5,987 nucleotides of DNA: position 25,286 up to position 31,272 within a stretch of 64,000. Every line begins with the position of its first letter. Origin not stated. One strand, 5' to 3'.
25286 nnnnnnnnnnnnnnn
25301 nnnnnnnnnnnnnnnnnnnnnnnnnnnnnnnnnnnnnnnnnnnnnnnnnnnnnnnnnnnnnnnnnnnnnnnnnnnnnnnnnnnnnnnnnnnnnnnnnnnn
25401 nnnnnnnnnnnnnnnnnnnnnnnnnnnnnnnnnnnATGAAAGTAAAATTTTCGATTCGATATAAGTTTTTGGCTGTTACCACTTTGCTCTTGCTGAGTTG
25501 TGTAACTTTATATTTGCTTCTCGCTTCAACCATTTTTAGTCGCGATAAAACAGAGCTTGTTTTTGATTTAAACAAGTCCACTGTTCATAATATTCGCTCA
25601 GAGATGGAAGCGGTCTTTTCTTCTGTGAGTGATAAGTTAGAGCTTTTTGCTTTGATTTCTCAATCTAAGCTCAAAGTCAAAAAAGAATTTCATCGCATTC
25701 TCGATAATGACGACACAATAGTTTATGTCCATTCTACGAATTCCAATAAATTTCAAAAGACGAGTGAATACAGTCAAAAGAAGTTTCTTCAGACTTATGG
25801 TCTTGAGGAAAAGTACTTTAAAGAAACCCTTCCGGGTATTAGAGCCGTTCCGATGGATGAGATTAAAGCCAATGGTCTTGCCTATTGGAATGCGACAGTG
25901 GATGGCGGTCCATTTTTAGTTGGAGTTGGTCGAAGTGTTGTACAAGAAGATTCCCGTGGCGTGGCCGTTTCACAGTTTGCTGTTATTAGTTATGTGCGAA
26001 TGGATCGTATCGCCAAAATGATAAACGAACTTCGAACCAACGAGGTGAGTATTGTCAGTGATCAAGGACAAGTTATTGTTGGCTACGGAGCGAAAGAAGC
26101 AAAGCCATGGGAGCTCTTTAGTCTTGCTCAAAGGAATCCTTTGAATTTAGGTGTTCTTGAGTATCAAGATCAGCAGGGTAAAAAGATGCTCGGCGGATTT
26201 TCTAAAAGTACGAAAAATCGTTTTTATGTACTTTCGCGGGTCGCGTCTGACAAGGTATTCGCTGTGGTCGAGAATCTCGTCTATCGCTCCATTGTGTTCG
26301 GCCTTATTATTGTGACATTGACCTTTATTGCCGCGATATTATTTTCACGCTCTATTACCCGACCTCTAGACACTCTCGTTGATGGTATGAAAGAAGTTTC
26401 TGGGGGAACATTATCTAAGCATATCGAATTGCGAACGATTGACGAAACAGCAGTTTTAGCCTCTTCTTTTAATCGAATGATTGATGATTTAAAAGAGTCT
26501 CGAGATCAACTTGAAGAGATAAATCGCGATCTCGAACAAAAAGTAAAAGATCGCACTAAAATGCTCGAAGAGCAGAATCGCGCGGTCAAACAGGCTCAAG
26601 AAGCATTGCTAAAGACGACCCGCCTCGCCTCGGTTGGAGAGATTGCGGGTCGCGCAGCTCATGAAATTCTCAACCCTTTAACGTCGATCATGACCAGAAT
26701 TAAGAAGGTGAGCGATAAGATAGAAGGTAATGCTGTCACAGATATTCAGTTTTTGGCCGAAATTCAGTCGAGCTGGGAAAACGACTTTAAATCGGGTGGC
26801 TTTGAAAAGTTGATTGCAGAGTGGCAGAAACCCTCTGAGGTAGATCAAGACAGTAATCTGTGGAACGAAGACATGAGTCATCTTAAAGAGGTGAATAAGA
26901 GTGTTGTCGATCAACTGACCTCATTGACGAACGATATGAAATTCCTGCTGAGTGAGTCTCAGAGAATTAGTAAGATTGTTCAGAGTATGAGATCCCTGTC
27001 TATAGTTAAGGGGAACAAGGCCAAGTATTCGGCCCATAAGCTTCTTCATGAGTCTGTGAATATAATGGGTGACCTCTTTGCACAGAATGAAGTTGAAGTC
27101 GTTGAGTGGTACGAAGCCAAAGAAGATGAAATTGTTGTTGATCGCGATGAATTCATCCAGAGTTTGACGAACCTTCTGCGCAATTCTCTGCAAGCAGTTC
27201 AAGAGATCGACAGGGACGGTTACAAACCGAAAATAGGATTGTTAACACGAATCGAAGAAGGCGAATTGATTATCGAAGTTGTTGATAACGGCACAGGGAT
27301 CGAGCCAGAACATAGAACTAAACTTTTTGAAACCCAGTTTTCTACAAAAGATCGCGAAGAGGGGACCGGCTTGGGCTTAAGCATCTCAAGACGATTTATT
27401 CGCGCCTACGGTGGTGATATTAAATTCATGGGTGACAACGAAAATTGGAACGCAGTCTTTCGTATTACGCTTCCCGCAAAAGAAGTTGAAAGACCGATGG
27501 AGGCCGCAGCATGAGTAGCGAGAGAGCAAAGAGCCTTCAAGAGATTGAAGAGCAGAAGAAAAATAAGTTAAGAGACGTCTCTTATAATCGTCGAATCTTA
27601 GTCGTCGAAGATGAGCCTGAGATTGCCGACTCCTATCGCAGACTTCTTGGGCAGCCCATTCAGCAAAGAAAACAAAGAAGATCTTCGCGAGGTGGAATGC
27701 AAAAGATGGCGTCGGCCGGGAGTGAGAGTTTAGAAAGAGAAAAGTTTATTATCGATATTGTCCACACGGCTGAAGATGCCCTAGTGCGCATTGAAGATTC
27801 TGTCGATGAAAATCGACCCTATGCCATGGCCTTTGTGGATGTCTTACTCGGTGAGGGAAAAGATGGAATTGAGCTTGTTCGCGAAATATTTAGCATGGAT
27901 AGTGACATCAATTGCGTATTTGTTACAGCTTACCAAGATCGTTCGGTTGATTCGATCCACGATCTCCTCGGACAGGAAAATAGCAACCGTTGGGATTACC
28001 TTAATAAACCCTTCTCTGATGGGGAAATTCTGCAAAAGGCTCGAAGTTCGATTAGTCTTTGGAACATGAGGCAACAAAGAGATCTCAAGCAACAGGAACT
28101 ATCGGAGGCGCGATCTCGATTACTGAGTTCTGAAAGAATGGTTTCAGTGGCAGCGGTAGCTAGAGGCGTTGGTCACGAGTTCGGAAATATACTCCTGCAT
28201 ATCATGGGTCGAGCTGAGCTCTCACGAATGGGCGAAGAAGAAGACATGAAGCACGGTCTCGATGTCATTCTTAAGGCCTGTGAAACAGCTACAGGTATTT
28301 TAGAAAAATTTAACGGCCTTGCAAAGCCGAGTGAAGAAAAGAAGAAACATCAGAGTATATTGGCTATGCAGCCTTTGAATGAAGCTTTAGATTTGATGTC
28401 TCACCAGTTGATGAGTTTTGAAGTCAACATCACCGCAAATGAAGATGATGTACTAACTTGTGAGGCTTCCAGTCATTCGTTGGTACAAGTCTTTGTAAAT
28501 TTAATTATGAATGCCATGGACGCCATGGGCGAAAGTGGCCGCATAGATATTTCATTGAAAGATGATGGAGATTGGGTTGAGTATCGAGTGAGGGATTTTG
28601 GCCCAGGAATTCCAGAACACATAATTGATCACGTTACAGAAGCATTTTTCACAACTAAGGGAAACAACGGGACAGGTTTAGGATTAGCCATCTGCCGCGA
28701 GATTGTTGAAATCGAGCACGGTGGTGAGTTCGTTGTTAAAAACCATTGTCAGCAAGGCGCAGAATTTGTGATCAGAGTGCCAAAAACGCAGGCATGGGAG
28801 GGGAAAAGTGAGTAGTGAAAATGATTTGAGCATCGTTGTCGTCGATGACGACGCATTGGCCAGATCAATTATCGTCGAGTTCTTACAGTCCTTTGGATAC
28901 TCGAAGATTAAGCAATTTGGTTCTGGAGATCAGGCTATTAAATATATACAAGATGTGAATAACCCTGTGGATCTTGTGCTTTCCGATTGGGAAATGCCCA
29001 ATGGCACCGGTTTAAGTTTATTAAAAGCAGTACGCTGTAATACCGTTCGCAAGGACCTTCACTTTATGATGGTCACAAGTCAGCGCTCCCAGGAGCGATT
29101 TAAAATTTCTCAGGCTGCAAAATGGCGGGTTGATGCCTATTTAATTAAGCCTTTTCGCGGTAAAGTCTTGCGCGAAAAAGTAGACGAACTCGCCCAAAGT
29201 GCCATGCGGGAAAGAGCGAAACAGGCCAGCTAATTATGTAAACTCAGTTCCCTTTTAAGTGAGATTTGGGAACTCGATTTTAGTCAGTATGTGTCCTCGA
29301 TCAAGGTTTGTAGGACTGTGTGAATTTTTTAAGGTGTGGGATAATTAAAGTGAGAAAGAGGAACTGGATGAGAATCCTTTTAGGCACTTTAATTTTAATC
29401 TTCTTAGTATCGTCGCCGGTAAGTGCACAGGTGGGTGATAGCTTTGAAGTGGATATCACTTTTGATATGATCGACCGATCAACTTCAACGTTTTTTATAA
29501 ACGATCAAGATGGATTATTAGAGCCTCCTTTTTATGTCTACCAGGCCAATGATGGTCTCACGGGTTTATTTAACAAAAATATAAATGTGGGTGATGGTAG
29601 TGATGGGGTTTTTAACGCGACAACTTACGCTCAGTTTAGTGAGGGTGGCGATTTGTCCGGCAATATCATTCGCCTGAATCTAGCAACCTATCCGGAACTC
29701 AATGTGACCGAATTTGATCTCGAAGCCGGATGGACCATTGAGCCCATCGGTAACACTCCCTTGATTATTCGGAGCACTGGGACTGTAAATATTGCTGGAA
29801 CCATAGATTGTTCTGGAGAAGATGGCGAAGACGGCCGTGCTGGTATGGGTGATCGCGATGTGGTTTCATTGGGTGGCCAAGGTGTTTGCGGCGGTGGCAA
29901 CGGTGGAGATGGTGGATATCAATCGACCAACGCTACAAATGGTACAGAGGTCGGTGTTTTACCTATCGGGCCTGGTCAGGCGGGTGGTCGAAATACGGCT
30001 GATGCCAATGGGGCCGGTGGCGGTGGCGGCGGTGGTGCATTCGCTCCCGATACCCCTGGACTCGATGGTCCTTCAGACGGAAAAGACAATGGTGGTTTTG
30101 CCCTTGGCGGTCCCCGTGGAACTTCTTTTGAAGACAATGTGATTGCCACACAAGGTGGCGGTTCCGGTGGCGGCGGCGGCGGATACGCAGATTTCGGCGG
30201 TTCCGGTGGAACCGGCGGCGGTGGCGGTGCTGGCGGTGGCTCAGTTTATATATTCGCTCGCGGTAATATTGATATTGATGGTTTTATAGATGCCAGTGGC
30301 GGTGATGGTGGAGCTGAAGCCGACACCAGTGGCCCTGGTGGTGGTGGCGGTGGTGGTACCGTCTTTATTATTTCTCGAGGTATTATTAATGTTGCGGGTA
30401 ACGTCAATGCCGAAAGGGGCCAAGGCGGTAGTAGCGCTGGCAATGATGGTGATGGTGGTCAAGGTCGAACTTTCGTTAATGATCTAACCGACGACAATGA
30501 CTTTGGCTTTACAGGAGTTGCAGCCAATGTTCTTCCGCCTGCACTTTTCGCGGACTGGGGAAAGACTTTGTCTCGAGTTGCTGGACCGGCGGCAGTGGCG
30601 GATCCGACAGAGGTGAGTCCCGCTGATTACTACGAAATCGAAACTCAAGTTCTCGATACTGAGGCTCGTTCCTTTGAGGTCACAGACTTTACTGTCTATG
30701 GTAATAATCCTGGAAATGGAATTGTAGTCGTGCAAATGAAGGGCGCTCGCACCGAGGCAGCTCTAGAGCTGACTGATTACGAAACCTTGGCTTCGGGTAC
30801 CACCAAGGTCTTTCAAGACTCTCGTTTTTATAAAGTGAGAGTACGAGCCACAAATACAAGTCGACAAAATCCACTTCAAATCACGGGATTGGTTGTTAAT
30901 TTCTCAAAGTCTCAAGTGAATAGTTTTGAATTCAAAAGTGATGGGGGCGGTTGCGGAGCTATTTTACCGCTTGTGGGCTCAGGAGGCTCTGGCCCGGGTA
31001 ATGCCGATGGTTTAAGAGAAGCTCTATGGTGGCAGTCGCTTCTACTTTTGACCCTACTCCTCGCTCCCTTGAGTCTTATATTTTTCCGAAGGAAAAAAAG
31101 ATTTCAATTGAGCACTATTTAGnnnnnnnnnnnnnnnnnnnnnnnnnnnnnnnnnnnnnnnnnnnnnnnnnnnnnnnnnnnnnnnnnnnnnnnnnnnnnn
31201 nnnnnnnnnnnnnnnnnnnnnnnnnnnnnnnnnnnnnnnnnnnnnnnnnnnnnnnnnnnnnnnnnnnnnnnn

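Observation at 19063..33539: A 14.5-kb envelope locus may form one undescribed surface sensing/attachment system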

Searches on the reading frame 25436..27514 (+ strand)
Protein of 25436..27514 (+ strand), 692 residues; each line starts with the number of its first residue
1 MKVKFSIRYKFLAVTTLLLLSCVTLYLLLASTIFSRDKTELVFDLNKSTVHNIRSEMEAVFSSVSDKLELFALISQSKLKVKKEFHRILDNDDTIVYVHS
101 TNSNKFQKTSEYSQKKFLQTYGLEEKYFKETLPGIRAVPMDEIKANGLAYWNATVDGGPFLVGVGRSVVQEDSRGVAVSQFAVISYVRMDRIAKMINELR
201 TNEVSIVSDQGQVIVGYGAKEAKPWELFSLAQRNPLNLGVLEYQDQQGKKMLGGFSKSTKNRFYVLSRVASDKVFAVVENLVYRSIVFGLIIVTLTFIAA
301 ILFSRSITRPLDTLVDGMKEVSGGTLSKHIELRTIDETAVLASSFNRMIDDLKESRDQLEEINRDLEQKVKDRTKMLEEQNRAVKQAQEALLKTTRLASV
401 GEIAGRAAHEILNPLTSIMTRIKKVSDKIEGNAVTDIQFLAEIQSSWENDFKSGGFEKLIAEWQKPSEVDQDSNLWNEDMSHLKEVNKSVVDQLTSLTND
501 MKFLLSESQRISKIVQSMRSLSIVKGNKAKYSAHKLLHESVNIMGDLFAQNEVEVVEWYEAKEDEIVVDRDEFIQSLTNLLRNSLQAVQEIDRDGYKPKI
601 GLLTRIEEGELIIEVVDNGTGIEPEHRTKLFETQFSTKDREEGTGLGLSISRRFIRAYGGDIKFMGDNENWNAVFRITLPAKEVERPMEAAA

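Call 4: search_protein_families(library=pfam, proteins=[window:25436-27514:+], max_evalue=0.1)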
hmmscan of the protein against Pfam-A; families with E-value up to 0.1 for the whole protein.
window:25436-27514:+ (692 aa): 6 families
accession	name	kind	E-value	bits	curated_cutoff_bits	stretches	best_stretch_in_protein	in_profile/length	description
PF02518.31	HATPase_c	-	5.9e-18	65.8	26.4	1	569-682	2-110/111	Histidine kinase-, DNA gyrase B-, and HSP90-like ATPase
PF00672.30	HAMP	-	1.2e-12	48.4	25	1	302-353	1-52/53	HAMP domain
PF14501.12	HATPase_c_5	-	1.4e-08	35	22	1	572-671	5-95/102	GHKL domain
PF15011.11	CA109-like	-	0.0095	16.2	27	0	342-387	65-112/161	Ribosome biogenesis protein C1orf109-like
PF00512.31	HisKA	-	0.011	16.1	26.9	0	402-423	4-25/66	His Kinase A (phospho-acceptor) domain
PF15463.11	ECM11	-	0.013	16.5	27.1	1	339-387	73-121/133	Extracellular mutant protein 11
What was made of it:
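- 25436..27514 (+): G8, 692 aa. Membrane histidine kinase: TM helix, periplasmic domain of about 250 aa, TM helix, HAMP, H-box, HATPase. Pfam: HAMP 48.4 bits, HATPase_c 65.8 bits, HisKA weak (call 4).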

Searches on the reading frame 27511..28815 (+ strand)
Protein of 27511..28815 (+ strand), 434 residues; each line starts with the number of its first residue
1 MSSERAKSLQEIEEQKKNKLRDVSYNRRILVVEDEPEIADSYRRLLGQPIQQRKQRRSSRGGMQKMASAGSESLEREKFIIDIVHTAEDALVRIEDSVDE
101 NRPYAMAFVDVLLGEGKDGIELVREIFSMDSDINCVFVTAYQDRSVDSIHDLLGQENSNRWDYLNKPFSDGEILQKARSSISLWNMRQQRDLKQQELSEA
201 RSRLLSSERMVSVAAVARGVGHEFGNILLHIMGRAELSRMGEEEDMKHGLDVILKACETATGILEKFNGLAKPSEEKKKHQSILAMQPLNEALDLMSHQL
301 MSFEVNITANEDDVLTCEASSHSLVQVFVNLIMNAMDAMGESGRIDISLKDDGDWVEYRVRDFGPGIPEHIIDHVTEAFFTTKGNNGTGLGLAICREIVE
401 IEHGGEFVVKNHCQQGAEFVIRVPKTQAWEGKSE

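Call 4: search_protein_families(library=pfam, proteins=[window:27511-28815:+], max_evalue=0.1)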
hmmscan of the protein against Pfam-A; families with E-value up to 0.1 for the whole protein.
window:27511-28815:+ (434 aa): 6 families
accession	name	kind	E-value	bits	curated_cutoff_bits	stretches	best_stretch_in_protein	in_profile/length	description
PF02518.31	HATPase_c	-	2e-25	89.8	26.4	1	322-426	4-110/111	Histidine kinase-, DNA gyrase B-, and HSP90-like ATPase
PF00072.30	Response_reg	-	1.4e-09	38.5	30.2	1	66-177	10-110/111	Response regulator receiver domain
PF13581.12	HATPase_c_2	-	0.00043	20.7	27.4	1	340-399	51-109/127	Histidine kinase-like ATPase domain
PF14501.12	HATPase_c_5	-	0.067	13.5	22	0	322-410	4-89/102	GHKL domain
PF10090.15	HPTransfase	-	0.071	13.3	22.9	0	325-366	33-74/123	Histidine phosphotransferase C-terminal domain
PF09571.16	RE_XcyI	-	0.071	12.8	25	0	31-101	60-130/305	XcyI restriction endonuclease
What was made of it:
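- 27511..28815 (+): G9, 434 aa. Cytoplasmic REC-histidine kinase. Pfam: Response_reg 38.5 bits, HATPase_c 89.8 bits (call 4).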

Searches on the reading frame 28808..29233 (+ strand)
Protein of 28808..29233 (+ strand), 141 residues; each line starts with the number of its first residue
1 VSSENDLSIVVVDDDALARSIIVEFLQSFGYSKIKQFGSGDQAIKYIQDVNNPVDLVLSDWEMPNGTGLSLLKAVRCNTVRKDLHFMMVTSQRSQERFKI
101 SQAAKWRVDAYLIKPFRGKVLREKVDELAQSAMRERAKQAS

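Call 4: search_protein_families(library=pfam, proteins=[window:28808-29233:+], max_evalue=0.1)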
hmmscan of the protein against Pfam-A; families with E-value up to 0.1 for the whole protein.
window:28808-29233:+ (141 aa): 1 family
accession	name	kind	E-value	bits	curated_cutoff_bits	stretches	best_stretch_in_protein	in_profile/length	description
PF00072.30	Response_reg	-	3.8e-19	69.3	30.2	1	9-125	1-110/111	Response regulator receiver domain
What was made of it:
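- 28808..29233 (+): G10, 141 aa. Single-domain CheY-like response regulator. Pfam Response_reg 69.3 bits (call 4).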

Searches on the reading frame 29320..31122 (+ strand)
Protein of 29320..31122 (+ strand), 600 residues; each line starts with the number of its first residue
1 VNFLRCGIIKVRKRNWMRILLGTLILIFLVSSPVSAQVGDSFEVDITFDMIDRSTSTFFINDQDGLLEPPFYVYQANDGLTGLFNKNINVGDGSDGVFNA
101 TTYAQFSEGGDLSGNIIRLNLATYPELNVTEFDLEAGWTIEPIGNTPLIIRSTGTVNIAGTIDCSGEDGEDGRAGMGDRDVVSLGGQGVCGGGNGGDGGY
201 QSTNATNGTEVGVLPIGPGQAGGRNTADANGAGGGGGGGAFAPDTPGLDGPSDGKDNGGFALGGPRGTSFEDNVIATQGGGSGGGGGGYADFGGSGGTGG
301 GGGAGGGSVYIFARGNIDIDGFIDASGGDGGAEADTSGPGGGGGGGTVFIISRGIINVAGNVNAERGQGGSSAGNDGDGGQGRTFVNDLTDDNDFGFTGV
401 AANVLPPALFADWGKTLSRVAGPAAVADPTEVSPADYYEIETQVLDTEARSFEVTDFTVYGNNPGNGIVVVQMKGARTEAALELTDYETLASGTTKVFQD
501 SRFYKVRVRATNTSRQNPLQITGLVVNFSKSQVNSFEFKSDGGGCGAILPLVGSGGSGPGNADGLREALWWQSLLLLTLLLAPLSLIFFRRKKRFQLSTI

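Call 3: search_protein_families(library=pfam, proteins=[window:29320-31122:+], max_evalue=0.1)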
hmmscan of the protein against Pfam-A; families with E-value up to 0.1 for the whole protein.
window:29320-31122:+ (600 aa): 0 families

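Call 8: search_protein_families(library=ncbifam, proteins=[window:29320-31122:+], max_evalue=1)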
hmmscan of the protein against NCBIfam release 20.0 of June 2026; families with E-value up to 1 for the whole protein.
window:29320-31122:+ (600 aa): 0 families

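Call 25: find_homologous_proteins(query=window:29368-31122:+, max_evalue=0.001)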
Query window:29368-31122:+ (584 aa): 82 proteins with E <= 0.001 among 8000 candidates.
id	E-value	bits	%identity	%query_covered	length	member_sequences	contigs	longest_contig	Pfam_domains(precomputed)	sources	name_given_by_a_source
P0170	0.0e+0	1272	100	100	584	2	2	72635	-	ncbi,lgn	-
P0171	4.3e-66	242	36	89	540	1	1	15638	-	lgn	-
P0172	2.0e-60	224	27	50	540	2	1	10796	-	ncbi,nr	ncbi:MAG TPA: hypothetical protein VM432_10950 [Bdellovibrionales bacterium]|nr:hypothetical protein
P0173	6.8e-60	222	51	22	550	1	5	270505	-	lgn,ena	-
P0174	8.4e-59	218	44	30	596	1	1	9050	-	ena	-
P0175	4.3e-53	199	45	26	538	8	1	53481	-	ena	-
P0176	2.0e-51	194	34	92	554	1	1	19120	-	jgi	jgi:hypothetical protein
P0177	1.2e-50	191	46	22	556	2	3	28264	-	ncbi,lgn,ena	-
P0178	2.9e-48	183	29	85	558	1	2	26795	-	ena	-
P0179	3.8e-48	183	40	26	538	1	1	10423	-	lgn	-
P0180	2.1e-47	181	54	20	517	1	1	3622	-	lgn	-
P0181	2.5e-47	180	42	32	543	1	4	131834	-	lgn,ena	-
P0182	1.3e-46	178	44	26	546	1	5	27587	-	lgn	-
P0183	1.6e-46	178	39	26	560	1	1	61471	-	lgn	-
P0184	5.8e-46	176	44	19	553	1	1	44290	-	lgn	-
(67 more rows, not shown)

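Call 34: predict_structure(alignment_id=A3)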
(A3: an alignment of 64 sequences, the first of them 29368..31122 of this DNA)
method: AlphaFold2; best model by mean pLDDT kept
length: 584 residues; sequences in the alignment: 64
mean_pLDDT: 86.2   pTM: 0.81
mean pLDDT of the five models: 86.2, 84.3, 83.9, 83.6, 82.6
residues with pLDDT >= 90: 352; 70-90: 145; 50-70: 56; < 50: 31
segments of 3 or more residues with pLDDT < 50: 15-21, 377-383, 526-528, 532-543
pLDDT, mean of each block of 10 residues (from residue 1): 74 54 69 89 92 93 88 95 98 98 98 98 97 98 98 93 91 96 93 75 73 89 80 88 87 86 93 88 96 97 97 94 96 94 95 83 93 65 68 83 82 71 95 92 93 96 96 92 95 95 94 75 51 46 53 77 88 82 69
secondary structure, 60 per line:
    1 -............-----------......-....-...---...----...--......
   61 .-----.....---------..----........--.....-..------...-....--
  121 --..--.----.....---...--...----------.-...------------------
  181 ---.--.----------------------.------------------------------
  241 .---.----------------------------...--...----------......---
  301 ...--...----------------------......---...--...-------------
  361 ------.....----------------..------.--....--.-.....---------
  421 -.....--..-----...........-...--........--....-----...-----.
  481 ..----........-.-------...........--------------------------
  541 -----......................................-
elements in order: H2-13 E25-30 E43-45 E50-52 E55-61 E67-71 H87-90 E111-113 E115-118 E132-136 E140-142 E145-147 E274-276 E279-281 E292-297 E301-303 E306-308 E331-336 E340-342 E345-347 E367-371 E399-402 H407-411 E422-426 E436-446 E453-460 H463-466 E472-474 E480-482 E487-494 E504-514 H546-583
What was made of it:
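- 29368..31122 (+): G11, 584 aa. In order: signal peptide, Gly-rich beta-solenoid, jelly-roll domain, an invariant Cys in an [AGS]-C-G motif, TM helix, basic tail. AF2 on 64 sequences: mean pLDDT 86.2, pTM 0.81 (call 34).
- Checked: The second is predicted to be an ordered beta-solenoid (AF2 mean pLDDT 86.2, pTM 0.81, call 34).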

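Call 39: fold_search(model_id=the predicted structure, library=pdb)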
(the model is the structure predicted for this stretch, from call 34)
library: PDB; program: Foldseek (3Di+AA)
matches with E <= 10: 1479; with E <= 0.001: 0
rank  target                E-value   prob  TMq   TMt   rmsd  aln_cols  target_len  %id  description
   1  7xyc_A                4.5e-03  0.21  0.09  0.09  23.1       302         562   12  CryoEM structure of Klebsiella phage Kp7 type II tail fiber gp52 in vitro (released 2023-06-07)
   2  7uae_A                6.5e-03  0.99  0.13  0.14   8.2       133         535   11  Human meprin alpha (active state) (released 2022-11-02)
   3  3nru_G                6.9e-03  0.99  0.12  0.33   5.6       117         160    8  Ligand binding domain of EPHA7 (released 2010-12-08)
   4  7uaf_C                6.9e-03  0.99  0.12  0.13   6.4       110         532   13  Human meprin alpha inhibitory complex with compound 10d (N~3~,N~3~-bis[(2H-1,3-benzodioxol-5-yl)methyl]-N-hydroxy-beta (released 2022-11-02)
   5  7uaf_D                9.4e-03  0.97  0.12  0.13   9.7       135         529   11  Human meprin alpha inhibitory complex with compound 10d (N~3~,N~3~-bis[(2H-1,3-benzodioxol-5-yl)methyl]-N-hydroxy-beta (released 2022-11-02)
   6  7uac_H                9.9e-03  0.96  0.12  0.13   9.0       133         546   12  Human pro-meprin alpha (zymogen state) (released 2022-11-02)
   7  3nru_J                1.0e-02  0.96  0.12  0.33   7.6       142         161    8  Ligand binding domain of EPHA7 (released 2010-12-08)
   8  1umi_A                1.3e-02  0.97  0.12  0.32  10.9       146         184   10  Structural basis of sugar-recognizing ubiquitin ligase (released 2004-04-06)
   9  7uab_H                1.3e-02  0.96  0.12  0.13   9.2       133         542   11  Human pro-meprin alpha (zymogen state) (released 2022-11-02)
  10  3eo6_A                1.3e-02  0.95  0.08  0.32   9.2        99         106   11  Crystal structure of protein of unknown function (DUF1255) (AFE_2634) from ACIDITHIOBACILLUS FERROOXIDANS NCIB8455 at  (released 2008-10-07)
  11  7uab_E                1.7e-02  0.97  0.13  0.13   9.0       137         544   12  Human pro-meprin alpha (zymogen state) (released 2022-11-02)
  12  3nru_I                2.0e-02  0.96  0.11  0.30   6.8       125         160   10  Ligand binding domain of EPHA7 (released 2010-12-08)
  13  5flj_L                2.0e-02  0.54  0.08  0.20  15.5       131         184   12  enzyme-substrate-dioxygen complex of Ni-quercetinase (released 2016-06-01)
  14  2zex_A                2.2e-02  0.14  0.07  0.17  18.0       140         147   12  Family 16 carbohydrate binding module (released 2008-03-04)
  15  1p8j_C                2.5e-02  0.80  0.10  0.12   8.8       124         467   13  CRYSTAL STRUCTURE OF THE PROPROTEIN CONVERTASE FURIN (released 2003-07-08)
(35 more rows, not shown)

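Call 59: fold_search(model_id=the predicted structure, library=viral)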
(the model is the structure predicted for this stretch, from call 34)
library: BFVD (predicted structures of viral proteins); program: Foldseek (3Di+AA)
matches with E <= 10: 1552; with E <= 0.001: 13
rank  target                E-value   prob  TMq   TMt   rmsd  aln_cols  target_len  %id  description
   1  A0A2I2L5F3            2.9e-10  1.00  0.26  0.19  17.3       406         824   19  Collagen-like protein [Orpheovirus IHUMI-LCC2]
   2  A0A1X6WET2            5.2e-10  1.00  0.25  0.12  11.8       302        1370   20  (no name in the UniProt tables at hand)
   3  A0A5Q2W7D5            1.2e-08  1.00  0.25  0.24   9.4       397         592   19  (no name in the UniProt tables at hand)
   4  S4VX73                2.3e-07  1.00  0.26  0.35   9.6       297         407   22  Collagen triple helix domain containing protein [Pandoravirus dulcis]
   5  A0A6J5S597            4.8e-07  1.00  0.20  0.30  17.1       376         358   22  Uncharacterized protein [uncultured Caudovirales phage]
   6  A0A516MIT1            5.4e-05  0.47  0.08  0.12  20.3       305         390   14  (no name in the UniProt tables at hand)
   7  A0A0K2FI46            3.4e-04  0.69  0.11  0.09  21.0       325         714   11  Uncharacterized protein [Achromobacter phage phiAxp-3]
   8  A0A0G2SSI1            3.4e-04  0.63  0.13  0.14  21.0       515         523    8  Uncharacterized protein [Proteus phage vB_PmiP_Pm5460]
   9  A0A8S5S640            4.2e-04  1.00  0.14  0.08   5.5       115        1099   12  Uncharacterized protein [Podoviridae sp. ctsUe5]
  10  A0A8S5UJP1            4.2e-04  1.00  0.13  0.12   6.0       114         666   11  Uncharacterized protein [Podoviridae sp. ct9A73]
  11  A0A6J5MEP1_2          4.2e-04  0.57  0.10  0.08  23.1       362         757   14  Uncharacterized protein [uncultured Caudovirales phage]
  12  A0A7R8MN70            5.1e-04  0.69  0.11  0.09  21.2       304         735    8  (no name in the UniProt tables at hand)
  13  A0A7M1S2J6            7.8e-04  0.25  0.10  0.06  30.1       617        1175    7  Right handed beta helix domain-containing protein [uncultured phage cr126_1]
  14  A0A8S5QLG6            1.1e-03  1.00  0.12  0.13   8.0       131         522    8  Stabilization protein [Podoviridae sp. ctdRZ1]
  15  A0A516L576            1.2e-03  1.00  0.15  0.18   6.0       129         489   18  (no name in the UniProt tables at hand)
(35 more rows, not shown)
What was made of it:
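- G11 shows weak resemblance to phage tailspike and fibre beta-helices (calls 39, 59).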

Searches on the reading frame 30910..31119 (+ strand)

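Call 53: search_protein_families(library=ncbifam, proteins=[window:30910-31119:+], max_evalue=10)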
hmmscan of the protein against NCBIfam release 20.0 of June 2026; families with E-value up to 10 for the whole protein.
seq(70 aa): 1 family
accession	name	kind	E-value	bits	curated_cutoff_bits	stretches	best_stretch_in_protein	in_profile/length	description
TIGR02595.1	PEP_CTERM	domain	9.2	7.4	16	1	44-64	7-24/24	PEP-CTERM sorting domain-containing protein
